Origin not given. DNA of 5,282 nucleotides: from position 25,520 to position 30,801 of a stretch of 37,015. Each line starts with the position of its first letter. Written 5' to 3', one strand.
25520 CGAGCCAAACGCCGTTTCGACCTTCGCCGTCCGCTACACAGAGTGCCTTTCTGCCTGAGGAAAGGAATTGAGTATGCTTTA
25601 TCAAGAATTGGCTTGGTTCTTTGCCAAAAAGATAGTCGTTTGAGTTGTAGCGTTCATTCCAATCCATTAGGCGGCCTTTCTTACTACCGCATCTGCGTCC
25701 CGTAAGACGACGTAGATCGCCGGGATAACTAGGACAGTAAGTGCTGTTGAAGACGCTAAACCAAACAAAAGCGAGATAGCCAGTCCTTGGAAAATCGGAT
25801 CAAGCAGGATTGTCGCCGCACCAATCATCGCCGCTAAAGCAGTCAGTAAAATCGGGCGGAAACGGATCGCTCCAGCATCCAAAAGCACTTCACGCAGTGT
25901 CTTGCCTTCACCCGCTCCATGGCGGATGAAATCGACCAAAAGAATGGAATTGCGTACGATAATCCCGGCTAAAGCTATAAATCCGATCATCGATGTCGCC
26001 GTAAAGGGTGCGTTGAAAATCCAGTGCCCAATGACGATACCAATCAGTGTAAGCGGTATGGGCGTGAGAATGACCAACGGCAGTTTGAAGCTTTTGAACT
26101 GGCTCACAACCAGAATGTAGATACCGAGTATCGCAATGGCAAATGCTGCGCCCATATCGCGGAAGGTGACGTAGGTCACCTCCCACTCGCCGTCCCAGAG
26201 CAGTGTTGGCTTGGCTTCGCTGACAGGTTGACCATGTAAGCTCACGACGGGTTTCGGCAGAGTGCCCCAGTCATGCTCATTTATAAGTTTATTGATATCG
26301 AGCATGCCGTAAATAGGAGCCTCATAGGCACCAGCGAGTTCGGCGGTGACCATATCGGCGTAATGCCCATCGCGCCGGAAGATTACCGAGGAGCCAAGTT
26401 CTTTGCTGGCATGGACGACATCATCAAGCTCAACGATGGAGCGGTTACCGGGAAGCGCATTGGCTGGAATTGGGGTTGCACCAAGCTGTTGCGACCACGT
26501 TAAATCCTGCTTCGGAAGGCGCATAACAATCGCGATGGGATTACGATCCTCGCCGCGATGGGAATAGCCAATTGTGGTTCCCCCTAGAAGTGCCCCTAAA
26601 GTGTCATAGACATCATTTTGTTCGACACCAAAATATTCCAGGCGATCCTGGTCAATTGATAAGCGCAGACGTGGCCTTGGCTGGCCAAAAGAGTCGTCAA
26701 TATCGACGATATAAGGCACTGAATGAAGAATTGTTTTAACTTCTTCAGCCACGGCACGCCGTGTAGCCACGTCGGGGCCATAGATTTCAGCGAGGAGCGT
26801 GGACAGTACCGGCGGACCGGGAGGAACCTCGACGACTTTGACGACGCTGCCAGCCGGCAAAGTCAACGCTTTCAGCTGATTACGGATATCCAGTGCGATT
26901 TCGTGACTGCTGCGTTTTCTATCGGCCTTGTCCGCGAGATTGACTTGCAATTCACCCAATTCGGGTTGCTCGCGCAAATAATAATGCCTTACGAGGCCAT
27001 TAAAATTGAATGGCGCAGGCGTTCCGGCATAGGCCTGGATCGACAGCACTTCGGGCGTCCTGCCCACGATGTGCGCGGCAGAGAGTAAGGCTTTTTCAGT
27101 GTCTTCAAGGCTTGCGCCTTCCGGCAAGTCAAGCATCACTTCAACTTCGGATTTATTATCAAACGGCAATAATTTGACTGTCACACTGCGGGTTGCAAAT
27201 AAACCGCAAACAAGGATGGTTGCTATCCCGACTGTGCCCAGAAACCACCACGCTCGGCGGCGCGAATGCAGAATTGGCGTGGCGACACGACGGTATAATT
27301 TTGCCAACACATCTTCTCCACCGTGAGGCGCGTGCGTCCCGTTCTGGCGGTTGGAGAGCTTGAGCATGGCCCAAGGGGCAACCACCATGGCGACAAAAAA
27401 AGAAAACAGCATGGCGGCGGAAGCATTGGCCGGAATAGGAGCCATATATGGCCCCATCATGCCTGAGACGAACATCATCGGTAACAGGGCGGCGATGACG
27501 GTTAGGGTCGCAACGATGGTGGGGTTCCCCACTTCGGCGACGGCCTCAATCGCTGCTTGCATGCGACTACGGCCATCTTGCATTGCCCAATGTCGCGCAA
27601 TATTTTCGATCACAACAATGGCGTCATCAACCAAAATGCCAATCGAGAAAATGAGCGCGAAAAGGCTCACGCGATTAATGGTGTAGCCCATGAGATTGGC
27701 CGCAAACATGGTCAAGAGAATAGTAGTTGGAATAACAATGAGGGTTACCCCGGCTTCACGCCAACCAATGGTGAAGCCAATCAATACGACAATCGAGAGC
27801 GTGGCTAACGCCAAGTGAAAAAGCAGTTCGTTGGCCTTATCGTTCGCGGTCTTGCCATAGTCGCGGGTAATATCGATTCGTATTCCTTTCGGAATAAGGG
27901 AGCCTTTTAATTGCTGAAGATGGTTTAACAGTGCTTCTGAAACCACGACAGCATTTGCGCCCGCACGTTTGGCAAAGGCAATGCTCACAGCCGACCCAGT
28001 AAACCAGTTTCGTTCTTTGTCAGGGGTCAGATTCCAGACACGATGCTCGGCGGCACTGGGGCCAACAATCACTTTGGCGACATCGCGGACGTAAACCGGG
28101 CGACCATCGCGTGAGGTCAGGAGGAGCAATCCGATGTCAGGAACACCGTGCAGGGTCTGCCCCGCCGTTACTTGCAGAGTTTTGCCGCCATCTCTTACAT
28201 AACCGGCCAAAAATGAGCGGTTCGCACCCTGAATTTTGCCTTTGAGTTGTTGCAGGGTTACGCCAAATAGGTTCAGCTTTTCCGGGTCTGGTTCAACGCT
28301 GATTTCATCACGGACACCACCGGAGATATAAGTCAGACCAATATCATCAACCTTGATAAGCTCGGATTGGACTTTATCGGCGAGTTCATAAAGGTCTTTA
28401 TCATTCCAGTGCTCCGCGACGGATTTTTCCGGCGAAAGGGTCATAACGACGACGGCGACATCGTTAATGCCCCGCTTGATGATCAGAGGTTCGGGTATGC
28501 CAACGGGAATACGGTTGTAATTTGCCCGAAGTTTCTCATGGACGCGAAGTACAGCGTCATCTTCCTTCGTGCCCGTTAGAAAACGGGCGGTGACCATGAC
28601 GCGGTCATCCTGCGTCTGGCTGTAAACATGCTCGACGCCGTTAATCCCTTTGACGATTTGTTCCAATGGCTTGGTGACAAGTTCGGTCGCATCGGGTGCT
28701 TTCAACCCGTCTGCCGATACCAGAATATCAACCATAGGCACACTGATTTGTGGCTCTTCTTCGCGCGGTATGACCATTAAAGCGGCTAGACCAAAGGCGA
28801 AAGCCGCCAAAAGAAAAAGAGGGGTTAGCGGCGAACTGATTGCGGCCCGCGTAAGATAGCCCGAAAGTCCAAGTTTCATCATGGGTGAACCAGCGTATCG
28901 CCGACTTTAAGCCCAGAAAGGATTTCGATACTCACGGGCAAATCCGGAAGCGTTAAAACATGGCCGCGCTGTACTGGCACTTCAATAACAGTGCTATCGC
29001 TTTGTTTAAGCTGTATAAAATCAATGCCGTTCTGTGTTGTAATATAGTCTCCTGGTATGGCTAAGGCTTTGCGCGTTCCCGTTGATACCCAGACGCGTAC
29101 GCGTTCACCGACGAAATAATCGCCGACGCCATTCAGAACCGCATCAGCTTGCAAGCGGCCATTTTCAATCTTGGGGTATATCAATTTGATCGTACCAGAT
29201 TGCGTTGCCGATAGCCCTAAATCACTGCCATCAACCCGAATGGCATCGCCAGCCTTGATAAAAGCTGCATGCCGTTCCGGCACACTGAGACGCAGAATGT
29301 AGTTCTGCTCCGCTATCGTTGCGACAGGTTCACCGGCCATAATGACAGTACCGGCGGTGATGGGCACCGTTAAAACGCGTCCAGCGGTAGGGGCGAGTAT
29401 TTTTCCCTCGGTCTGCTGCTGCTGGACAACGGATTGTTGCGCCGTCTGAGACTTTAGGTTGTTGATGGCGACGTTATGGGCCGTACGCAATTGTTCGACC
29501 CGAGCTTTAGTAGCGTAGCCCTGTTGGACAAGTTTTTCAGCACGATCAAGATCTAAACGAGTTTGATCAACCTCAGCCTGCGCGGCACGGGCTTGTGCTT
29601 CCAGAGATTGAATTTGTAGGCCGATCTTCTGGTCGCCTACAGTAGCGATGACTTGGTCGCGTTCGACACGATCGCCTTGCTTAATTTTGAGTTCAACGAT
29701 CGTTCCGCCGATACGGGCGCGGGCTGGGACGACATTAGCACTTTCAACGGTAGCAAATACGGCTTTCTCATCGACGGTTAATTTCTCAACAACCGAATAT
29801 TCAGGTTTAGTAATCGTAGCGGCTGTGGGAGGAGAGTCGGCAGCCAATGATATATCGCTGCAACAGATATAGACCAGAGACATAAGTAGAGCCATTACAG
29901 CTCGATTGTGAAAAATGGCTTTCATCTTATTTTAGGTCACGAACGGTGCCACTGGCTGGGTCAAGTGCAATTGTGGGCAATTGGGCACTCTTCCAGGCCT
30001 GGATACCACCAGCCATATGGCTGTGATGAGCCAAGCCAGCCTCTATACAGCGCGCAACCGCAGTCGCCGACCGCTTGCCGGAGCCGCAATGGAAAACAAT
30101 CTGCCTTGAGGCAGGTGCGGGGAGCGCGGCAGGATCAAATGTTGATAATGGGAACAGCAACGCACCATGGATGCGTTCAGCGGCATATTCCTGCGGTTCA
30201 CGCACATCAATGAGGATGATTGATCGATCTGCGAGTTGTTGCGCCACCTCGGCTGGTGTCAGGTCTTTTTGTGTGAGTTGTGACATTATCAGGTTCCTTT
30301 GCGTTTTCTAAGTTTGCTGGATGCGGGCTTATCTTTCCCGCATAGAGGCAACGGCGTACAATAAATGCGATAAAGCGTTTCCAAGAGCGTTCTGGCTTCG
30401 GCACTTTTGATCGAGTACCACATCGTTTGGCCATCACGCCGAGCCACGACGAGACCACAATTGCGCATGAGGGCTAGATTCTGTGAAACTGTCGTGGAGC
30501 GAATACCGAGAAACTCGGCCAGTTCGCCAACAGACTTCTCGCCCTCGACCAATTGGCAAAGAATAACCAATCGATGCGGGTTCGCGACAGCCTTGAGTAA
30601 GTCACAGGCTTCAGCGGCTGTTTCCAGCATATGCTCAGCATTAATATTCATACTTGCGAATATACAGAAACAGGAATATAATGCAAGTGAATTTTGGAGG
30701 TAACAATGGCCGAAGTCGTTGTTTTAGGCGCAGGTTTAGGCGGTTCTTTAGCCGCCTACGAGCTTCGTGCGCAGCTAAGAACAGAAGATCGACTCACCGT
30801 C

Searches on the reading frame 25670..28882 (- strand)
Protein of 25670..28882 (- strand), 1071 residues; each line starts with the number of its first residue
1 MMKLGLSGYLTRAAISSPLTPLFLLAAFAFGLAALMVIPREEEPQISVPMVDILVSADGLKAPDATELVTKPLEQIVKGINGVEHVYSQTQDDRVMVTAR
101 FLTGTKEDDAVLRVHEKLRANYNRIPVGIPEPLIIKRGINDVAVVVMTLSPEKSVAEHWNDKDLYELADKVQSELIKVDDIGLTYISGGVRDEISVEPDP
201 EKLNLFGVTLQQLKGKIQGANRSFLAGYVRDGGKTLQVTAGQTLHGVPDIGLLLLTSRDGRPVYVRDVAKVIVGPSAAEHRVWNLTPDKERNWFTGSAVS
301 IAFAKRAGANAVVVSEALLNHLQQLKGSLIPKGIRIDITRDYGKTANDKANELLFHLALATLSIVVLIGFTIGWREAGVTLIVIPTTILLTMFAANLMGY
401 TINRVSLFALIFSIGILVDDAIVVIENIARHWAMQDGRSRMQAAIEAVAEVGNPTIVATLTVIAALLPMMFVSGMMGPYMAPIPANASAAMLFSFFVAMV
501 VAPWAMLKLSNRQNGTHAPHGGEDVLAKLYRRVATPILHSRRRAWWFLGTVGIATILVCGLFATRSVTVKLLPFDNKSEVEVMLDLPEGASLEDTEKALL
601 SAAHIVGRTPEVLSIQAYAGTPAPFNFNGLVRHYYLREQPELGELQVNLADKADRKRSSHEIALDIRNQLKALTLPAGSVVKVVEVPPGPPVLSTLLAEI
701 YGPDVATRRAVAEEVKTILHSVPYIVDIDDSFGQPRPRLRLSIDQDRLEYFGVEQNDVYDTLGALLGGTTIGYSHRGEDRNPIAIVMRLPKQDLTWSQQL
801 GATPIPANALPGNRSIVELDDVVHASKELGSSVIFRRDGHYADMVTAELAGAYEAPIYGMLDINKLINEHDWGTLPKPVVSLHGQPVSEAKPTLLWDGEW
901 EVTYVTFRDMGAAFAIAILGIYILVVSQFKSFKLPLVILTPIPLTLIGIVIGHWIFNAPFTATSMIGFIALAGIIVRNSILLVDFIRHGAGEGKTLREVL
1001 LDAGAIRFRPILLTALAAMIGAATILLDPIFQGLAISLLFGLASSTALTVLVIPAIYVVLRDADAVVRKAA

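Call 36: search_protein_families(library=pfam, proteins=[window:25670-28882:-], max_evalue=0.0001)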
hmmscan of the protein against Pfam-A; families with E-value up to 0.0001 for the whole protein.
window:25670-28882:- (1071 aa): 2 families
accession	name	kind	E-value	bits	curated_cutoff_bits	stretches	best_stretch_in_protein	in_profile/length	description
PF00873.25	ACR_tran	-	2.6e-142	476.1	28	1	20-1060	12-1020/1021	AcrB/AcrD/AcrF family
PF02355.23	SecD_SecF_C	-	3.9e-06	26.8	20.5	1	350-474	30-154/189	Protein export membrane protein SecD/SecF, C-terminal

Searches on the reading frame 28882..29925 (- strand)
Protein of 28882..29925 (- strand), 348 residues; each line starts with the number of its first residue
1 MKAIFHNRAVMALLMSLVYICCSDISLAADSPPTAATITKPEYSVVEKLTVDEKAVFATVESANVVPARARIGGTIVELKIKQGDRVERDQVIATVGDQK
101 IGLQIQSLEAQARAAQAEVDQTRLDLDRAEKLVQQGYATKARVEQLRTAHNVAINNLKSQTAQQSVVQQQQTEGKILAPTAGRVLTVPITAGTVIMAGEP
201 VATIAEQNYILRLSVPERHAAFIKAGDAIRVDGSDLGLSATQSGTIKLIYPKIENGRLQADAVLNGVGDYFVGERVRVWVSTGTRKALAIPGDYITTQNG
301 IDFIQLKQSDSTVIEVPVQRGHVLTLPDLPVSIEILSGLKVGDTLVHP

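Call 36: search_protein_families(library=pfam, proteins=[window:28882-29925:-], max_evalue=0.0001)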
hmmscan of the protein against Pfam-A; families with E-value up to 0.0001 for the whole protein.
window:28882-29925:- (348 aa): 4 families
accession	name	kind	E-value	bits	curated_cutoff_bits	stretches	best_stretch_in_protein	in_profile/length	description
PF13437.12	HlyD_3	-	5.9e-16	59.6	22.2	1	175-255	1-82/106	HlyD family secretion protein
PF16576.10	HlyD_D23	-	5.2e-12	45.9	30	1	63-254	17-189/214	Barrel-sandwich domain of CusB or HlyD membrane-fusion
PF13533.13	Biotin_lipoyl_2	-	2.1e-08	34.2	29.8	1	70-96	5-31/32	Biotin-lipoyl like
PF00364.28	Biotin_lipoyl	-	1.4e-06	28.4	22.1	0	74-107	15-47/73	Biotin-requiring enzyme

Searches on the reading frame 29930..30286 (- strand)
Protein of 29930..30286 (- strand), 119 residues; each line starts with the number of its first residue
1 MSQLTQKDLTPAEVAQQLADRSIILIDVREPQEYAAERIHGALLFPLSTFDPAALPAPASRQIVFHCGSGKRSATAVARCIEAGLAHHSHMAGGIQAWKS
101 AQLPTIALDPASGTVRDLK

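Call 36: search_protein_families(library=pfam, proteins=[window:29930-30286:-], max_evalue=0.0001)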
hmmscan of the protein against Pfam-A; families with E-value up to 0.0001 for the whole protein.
window:29930-30286:- (119 aa): 1 family
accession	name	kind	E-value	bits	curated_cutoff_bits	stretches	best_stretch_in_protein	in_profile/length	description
PF00581.25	Rhodanese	-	7.2e-16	58.9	22.2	1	10-100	1-101/102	Rhodanese-like domain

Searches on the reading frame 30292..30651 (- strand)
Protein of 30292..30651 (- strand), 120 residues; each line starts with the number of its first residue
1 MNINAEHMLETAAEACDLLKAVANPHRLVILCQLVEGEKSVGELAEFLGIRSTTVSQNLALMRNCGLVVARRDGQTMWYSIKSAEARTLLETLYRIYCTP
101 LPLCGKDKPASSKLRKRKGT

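Call 6: search_protein_families(library=pfam, proteins=[window:30292-30651:-], max_evalue=0.01)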
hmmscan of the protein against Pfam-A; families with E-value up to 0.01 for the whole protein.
window:30292-30651:- (120 aa): 8 families
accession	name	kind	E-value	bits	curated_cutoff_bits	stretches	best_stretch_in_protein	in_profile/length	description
PF01022.26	HTH_5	-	3.4e-10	40.1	22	1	24-68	1-45/47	Bacterial regulatory protein, arsR family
PF12840.13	HTH_20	-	1.7e-07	31.5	27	1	23-68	2-48/51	Helix-turn-helix domain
PF12802.13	MarR_2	-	6.8e-07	29.8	27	1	36-74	18-56/61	MarR family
PF25212.1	HVO_A0114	-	6e-05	23.2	27.6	1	14-76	11-74/84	HVO_A0114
PF01325.25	Fe_dep_repress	-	0.0012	19.5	26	1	40-71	24-55/60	Iron dependent repressor, N-terminal DNA binding domain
PF25213.1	HVO_A0261_N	-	0.0018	18.6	35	1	23-74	9-59/86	HVO_A0261 N-terminal domain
PF13545.12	HTH_Crp_2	-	0.0019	18.6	27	1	42-72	26-55/70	Crp-like helix-turn-helix domain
PF01978.25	TrmB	-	0.0032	17.7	25.6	1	35-83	19-66/68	Sugar-specific transcriptional regulator TrmB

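Call 7: search_protein_families(library=ncbifam, proteins=[window:30292-30651:-], max_evalue=0.01)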
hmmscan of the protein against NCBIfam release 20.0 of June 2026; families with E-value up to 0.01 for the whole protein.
window:30292-30651:- (120 aa): 10 families
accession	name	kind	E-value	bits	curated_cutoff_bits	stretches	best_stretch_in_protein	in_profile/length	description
NF040642.1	sulf_sens_BigR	equivalog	1.6e-25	89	155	1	7-99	2-94/95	sulfite-sensing transcriptional repressor BigR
NF033788.1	HTH_metalloreg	subfamily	1.5e-23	82.4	55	1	17-89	3-76/77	metalloregulator ArsR/SmtB family transcription factor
NF047906.1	CdPbTransRegCmtR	equivalog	6.1e-14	51.8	150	1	18-96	14-92/104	Cd(II)/Pb(II)-sensing metalloregulatory transcriptional regulator CmtR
NF033789.1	repress_SdpR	subfamily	1.3e-12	47.5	100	1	19-84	2-67/79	autorepressor SdpR family transcription factor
NF041413.1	ArsR_Rv2640c_fam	equivalog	1.8e-10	41.2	155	1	12-93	29-113/118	Rv2640c family ArsR-like transcriptional regulator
NF052532.1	TransRegPagRBaca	equivalog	5e-08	32.9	170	1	6-94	6-96/99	transcriptional repressor PagR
NF045707.1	Dbac_1936_reg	equivalog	5.2e-08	32.8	115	1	15-94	7-86/99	ArsR/SmtB-type metalloregulator TsoR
NF007528.0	PRK10141.1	subfamily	1.5e-06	28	97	1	15-81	6-73/117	metalloregulator ArsR/SmtB family transcription factor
TIGR01884.1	cas_HTH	subfamily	3.2e-06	26.7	60.2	1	6-70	123-188/202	CRISPR-associated CARF protein Csa3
NF053755.1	MsvR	equivalog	0.00019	21.2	220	1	19-74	7-62/236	transcriptional factor MsvR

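Call 44: search_solved_structures(query=window:30292-30651:-, max_evalue=0.001, show_alignments=2)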
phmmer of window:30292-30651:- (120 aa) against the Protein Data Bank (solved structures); distinct sequences matched with E-value up to 0.001: 28.
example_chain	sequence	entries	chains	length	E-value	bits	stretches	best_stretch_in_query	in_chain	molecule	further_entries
4k2e_A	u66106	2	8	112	1.6e-21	79.4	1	3-99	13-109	Transcriptional activator HlyU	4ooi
13ct_A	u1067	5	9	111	8.6e-20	73.9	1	3-99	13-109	Transcriptional regulator, ArsR family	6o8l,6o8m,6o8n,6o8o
6o8k_A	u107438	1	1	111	8.6e-20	73.9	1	3-99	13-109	Transcriptional regulator, ArsR family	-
5znx_A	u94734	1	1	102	8.6e-20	73.9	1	2-99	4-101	Transcriptional activator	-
3jth_A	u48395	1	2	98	1.2e-19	73.4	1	4-99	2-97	Transcription activator HlyU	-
3pqj_A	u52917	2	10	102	1.6e-19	73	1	6-99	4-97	Biofilm growth-associated repressor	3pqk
3cuo_A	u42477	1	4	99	9.3e-17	64.1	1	10-98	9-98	Uncharacterized HTH-type transcriptional regulator ygaV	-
4omy_A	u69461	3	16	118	2.4e-14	56.4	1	10-99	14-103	NolR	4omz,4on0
2lkp_A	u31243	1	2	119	2e-13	53.4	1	10-95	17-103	HTH-type transcriptional regulator NmtR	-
6jmi_A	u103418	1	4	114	2.8e-13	52.9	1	17-96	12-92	Uncharacterized HTH-type transcriptional regulator Rv0081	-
2jsc_A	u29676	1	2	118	3.6e-10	42.9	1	16-96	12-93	Transcriptional regulator Rv1994c/MT2050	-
2kko_A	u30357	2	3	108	4.5e-10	42.6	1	18-89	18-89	POSSIBLE TRANSCRIPTIONAL REGULATORY PROTEIN (POSSIBLY ARSR-FAMILY) | Possible transcriptional regulatory arsR-family protein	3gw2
1r22_A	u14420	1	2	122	3.8e-09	39.6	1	10-84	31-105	Transcriptional repressor smtB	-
6cda_A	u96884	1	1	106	1.4e-08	37.8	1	10-92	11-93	ArsR family transcriptional regulator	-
1r1u_A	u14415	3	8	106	1.8e-08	37.4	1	10-92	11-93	repressor protein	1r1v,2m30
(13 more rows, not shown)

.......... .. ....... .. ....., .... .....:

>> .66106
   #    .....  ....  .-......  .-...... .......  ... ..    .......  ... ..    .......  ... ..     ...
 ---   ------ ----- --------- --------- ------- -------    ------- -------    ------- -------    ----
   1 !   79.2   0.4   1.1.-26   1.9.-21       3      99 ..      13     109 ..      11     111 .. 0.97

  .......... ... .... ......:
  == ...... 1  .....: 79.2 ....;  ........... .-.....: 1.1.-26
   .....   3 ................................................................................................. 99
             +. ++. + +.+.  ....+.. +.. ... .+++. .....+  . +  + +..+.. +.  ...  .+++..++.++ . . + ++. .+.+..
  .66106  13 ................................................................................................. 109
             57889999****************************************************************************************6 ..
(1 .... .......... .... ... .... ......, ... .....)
